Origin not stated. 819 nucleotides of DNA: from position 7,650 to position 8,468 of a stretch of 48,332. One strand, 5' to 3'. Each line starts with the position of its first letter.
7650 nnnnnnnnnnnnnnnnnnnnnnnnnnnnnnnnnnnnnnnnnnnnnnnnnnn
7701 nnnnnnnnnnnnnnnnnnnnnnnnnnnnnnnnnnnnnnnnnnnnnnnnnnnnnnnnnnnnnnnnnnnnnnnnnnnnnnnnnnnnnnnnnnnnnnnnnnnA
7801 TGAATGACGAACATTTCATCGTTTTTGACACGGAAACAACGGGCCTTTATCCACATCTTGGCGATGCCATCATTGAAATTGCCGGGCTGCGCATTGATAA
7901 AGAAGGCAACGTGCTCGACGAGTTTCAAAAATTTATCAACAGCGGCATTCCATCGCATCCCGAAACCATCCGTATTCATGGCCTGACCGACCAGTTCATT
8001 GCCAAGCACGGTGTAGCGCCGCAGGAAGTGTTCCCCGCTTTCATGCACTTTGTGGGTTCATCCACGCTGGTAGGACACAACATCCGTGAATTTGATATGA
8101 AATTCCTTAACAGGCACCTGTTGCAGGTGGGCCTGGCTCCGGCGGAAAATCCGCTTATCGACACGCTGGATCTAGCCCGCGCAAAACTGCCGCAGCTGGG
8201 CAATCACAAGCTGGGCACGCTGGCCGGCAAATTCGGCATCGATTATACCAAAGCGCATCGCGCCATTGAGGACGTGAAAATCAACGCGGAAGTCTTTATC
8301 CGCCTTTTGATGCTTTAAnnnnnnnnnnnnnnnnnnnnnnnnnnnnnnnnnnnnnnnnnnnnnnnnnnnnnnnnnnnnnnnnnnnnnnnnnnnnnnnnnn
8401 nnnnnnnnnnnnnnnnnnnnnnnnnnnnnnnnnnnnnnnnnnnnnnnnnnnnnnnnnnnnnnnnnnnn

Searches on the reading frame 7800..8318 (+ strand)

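Call 9: search_protein_families(library=pfam, proteins=[window:7800-8318:+], max_evalue=0.001)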
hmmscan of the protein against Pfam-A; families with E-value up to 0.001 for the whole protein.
window:7800-8318:+ (172 aa): 2 families
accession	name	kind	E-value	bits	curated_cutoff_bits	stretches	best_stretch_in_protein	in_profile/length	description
PF00929.31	RNase_T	-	4.5e-32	112.3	24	1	7-166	1-164/164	Exonuclease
PF13482.12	RNase_H_2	-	2.1e-07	31.5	22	1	8-150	2-118/165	RNase_H superfamily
